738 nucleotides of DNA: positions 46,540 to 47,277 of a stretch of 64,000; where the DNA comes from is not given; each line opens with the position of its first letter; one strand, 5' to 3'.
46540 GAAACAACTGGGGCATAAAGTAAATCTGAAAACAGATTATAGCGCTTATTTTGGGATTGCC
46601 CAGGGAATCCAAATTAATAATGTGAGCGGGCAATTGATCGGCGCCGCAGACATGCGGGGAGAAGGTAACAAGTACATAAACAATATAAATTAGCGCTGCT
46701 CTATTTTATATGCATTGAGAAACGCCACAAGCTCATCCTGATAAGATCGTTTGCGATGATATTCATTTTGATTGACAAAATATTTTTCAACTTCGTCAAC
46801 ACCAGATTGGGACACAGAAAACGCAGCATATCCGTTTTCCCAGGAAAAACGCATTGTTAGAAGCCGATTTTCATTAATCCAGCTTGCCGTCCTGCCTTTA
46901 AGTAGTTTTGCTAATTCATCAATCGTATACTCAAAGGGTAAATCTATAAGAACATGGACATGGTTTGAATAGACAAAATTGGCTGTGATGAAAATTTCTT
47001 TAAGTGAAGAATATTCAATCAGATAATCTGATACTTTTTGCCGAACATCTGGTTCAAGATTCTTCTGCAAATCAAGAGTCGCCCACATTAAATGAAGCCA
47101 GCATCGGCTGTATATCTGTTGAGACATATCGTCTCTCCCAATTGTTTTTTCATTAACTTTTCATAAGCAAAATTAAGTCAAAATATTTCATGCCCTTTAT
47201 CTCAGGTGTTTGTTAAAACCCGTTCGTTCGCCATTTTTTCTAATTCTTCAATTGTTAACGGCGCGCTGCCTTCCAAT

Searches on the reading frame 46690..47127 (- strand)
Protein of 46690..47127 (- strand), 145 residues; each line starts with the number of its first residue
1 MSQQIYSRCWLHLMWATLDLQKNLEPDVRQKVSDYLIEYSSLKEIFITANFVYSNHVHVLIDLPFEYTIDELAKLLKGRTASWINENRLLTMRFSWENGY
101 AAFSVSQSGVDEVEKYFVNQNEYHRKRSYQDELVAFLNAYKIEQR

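Call 10: search_protein_families(library=pfam, proteins=[window:46690-47127:-], max_evalue=0.01)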
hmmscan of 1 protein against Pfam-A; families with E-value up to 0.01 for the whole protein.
window:46690-47127:- (145 aa): 1 family
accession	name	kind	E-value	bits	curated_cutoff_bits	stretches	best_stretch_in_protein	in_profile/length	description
PF01797.21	Y1_Tnp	-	9.5e-19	68.1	23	1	7-120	3-121/121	Transposase IS200 like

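Call 11: search_protein_families(library=ncbifam, proteins=[window:46690-47127:-], max_evalue=0.01)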
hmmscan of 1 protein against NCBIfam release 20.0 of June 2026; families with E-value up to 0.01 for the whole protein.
window:46690-47127:- (145 aa): 2 families
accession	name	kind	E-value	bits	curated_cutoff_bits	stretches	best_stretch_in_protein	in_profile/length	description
NF033573.1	transpos_IS200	equivalog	9.4e-14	51.7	55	1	4-117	6-124/126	IS200/IS605 family transposase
NF047646.1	REP_Tyr_transpos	equivalog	0.0025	17.7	80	1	26-100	28-109/146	REP-associated tyrosine transposase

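Call 15: find_encoding_contigs(protein=window:46690-47127:-, flank=3000, max_places=6)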
Protein window:46690-47127:- (145 aa): 3 contigs read that carry it; 2 places shown.
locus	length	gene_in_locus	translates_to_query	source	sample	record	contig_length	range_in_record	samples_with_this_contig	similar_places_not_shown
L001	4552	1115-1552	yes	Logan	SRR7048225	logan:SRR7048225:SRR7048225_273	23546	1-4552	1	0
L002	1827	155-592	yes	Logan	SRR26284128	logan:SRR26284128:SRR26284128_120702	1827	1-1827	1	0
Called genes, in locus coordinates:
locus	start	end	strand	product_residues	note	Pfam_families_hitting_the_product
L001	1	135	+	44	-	?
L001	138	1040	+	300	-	PF01904:DUF72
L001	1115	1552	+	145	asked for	PF01797:Y1_Tnp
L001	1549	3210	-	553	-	PF01019:G_glu_transpept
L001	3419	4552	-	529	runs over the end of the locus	-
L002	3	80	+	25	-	?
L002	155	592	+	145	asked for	PF01797:Y1_Tnp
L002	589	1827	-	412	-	?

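Call 22: find_homologous_proteins(query=window:46690-47127:-)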
Query window:46690-47127:- (145 aa): 14 proteins with E <= 0.001 among 24 candidates.
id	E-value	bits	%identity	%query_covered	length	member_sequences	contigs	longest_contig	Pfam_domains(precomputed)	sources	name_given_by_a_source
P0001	1.9e-91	322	100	100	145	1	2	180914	PF01797.22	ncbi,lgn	-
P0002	1.4e-76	273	83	99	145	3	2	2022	PF01797.22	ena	-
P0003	4.9e-74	265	79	99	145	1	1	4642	PF01797.22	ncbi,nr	ncbi:hypothetical protein GF337_02340 [candidate division KSB1 bacterium]|nr:hypothetical protein [c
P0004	5.6e-55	203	63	98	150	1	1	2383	PF01797.22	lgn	-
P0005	2.0e-37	147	49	98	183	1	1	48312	PF01797.22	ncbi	ncbi:MAG: IS200/IS605 family transposase [Verrucomicrobiota bacterium]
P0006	1.4e-36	144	45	99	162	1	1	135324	PF01797.22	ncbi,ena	-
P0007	1.1e-35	141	48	99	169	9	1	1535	PF01797.22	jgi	jgi:REP element-mobilizing transposase RayT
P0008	7.8e-26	109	41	94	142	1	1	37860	PF01797.22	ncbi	ncbi:MAG: IS200/IS605 family transposase [Candidatus Neomarinimicrobiota bacterium]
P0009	2.5e-19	88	36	99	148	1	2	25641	PF01797.22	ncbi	-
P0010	7.1e-19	86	37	97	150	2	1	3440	PF01797.22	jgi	jgi:putative transposase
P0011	2.3e-17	82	36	97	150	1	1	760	PF01797.22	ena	-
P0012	7.2e-17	80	34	97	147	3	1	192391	PF01797.22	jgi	jgi:REP element-mobilizing transposase RayT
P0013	1.8e-15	75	43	62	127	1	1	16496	PF01797.22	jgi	jgi:REP element-mobilizing transposase RayT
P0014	1.9e-12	66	30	96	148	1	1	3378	PF01797.22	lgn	-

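Call 23: search_solved_structures(query=window:46690-47127:-, max_evalue=10, show_alignments=3)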
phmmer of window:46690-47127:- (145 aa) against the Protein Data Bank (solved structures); distinct sequences matched with E-value up to 10: 8.
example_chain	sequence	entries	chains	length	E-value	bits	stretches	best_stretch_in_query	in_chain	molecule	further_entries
2a6m_A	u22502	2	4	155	3.4e-05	27.4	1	6-128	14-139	ISHp608 transposase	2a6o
2vhg_A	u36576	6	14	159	3.7e-05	27.3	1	6-128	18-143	TRANSPOSASE ORFA | Putative transposase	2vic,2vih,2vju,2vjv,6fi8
2fyx_A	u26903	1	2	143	0.00043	23.9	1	9-121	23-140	transposase, putative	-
2xm3_A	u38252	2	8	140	0.0015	22.1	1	10-122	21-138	TRANSPOSASE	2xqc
2xma_A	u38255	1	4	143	0.0016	22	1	10-122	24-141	TRANSPOSASE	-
2xo6_A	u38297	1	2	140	0.0052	20.4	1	10-122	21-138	TRANSPOSASE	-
2f4f_A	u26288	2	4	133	0.0059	20.2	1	9-120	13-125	Transposase, putative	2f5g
2ec2_A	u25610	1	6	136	0.02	18.5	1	9-118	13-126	136aa long hypothetical transposase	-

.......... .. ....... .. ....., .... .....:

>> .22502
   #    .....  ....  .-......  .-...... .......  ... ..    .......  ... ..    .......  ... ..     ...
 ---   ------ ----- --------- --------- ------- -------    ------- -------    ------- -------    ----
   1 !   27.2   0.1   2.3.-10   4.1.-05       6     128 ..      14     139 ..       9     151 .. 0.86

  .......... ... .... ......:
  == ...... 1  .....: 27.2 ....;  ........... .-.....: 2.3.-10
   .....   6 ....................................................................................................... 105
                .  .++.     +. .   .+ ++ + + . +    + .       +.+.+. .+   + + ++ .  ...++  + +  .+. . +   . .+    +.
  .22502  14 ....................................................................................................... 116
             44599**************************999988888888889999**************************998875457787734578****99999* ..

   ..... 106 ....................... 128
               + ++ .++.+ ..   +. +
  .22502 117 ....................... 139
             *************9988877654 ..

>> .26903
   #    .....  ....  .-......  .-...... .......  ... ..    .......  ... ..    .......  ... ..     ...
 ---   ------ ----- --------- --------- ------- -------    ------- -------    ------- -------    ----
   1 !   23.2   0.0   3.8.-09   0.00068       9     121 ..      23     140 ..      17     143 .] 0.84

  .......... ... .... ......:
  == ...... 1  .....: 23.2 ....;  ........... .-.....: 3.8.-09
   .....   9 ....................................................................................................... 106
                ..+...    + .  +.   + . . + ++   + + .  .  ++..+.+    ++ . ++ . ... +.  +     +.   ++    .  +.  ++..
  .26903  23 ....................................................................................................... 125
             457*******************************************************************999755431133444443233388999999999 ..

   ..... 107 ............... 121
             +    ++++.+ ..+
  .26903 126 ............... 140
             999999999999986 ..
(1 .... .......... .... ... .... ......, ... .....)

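Call 24: find_encoding_contigs(protein=P0003, flank=10000, max_places=3)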
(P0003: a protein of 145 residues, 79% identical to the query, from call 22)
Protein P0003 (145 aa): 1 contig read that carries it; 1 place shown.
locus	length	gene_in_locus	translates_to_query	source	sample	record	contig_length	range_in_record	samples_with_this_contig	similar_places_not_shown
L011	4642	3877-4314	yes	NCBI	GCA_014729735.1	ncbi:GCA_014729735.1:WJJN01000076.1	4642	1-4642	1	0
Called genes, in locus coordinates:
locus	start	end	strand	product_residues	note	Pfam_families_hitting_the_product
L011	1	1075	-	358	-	PF10459:Peptidase_S46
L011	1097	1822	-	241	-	-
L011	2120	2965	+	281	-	PF12146:Hydrolase_4, PF20434:BD-FAE (faint), PF00561:Abhydrolase_1, PF12697:Abhydrolase_6 (weak), PF00326:Peptidase_S9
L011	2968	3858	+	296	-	PF01904:DUF72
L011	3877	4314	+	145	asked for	PF01797:Y1_Tnp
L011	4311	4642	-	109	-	PF01019:G_glu_transpept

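Call 25: find_encoding_contigs(protein=P0006, flank=10000, max_places=3)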
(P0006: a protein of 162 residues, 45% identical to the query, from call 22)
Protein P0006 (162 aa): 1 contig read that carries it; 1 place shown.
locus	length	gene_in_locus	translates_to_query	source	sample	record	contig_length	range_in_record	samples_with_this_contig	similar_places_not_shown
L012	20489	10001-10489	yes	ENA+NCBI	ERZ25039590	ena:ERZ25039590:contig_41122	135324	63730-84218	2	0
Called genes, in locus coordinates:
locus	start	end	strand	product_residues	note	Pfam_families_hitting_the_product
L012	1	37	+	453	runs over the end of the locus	PF06134:RhaA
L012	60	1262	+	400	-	PF06379:RhaT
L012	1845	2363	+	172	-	PF01058:Oxidored_q6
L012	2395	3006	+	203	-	PF00329:Complex1_30kDa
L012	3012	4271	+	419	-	PF00346:Complex1_49kDa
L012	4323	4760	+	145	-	PF01257:2Fe-2S_thioredx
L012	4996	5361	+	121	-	-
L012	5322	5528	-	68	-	-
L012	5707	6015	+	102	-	PF10531:SLBB (weak), PF22461:SLBB_2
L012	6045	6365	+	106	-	PF10589:NADH_4Fe-4S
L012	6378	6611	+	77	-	PF09720:Unstab_antitox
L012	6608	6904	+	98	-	PF05016:ParE_toxin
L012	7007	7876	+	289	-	PF10588:NADH-G_4Fe-4S_3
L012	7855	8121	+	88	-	-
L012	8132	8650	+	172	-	PF00384:Molybdopterin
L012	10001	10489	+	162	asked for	PF01797:Y1_Tnp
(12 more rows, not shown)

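Call 26: find_encoding_contigs(protein=P0005, flank=10000, max_places=3)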
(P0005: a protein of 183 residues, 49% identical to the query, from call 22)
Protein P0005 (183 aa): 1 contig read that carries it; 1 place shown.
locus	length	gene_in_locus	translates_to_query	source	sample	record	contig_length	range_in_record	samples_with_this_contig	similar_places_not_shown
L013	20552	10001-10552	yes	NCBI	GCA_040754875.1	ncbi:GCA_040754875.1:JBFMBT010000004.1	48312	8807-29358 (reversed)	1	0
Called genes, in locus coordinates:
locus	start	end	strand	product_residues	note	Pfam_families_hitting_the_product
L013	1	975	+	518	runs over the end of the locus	PF02985:HEAT (faint), PF13513:HEAT_EZ (faint), PF13646:HEAT_2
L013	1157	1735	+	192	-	PF01058:Oxidored_q6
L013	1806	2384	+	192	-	PF00329:Complex1_30kDa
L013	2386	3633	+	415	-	PF00346:Complex1_49kDa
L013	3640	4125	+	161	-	PF01257:2Fe-2S_thioredx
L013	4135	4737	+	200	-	-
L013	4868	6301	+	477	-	PF01512:Complex1_51K, PF22461:SLBB_2 (weak), PF10589:NADH_4Fe-4S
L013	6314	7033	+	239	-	PF05685:Uma2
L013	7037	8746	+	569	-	PF13510:Fer2_4 (faint), PF10588:NADH-G_4Fe-4S_3, PF22117:Fer4_Nqo3, PF04879:Molybdop_Fe4S4, PF22151:Fer4_NDSU1, PF00384:Molybdopterin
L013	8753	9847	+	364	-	PF00146:NADHdh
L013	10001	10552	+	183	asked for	PF01797:Y1_Tnp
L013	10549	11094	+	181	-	PF13183:Fer4_8 (faint), PF13534:Fer4_17 (faint), PF12797:Fer4_2 (faint), PF13237:Fer4_10 (weak), PF12838:Fer4_7, PF13187:Fer4_9 (weak), PF13484:Fer4_16, PF00037:Fer4, +2 more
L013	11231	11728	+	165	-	PF00499:Oxidored_q3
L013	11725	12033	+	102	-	PF00420:Oxidored_q2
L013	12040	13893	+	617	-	PF00662:Proton_antipo_N, PF00361:Proton_antipo_M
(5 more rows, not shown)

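Call 51: search_protein_representatives(protein=window:46690-47127:-)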
Query: 145 residues. Proteins with E-value up to 0.001 (for the whole library): 4949; up to 1e-10: 1079; up to 1e-30: 9. The best 150 are listed.
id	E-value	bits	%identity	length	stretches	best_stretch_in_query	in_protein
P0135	5.5e-51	188.8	59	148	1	1-142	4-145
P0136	1.3e-35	139.0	44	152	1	1-143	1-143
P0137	3.5e-34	134.3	41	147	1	2-144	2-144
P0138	7.4e-34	133.3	32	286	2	4-141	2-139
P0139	7.2e-33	130.1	31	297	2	3-134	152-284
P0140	8.0e-33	130.0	44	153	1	1-141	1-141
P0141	3.8e-32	127.8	26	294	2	6-143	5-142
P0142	1.1e-31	126.3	43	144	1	5-142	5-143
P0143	1.6e-31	125.8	44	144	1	1-143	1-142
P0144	1.4e-30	122.7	33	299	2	4-145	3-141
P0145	5.7e-29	117.5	37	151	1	1-142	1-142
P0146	1.2e-28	116.4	37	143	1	5-142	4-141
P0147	1.2e-28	116.4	40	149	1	1-141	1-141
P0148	3.5e-28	114.9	27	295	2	5-130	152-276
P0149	7.2e-28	113.9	40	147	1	5-143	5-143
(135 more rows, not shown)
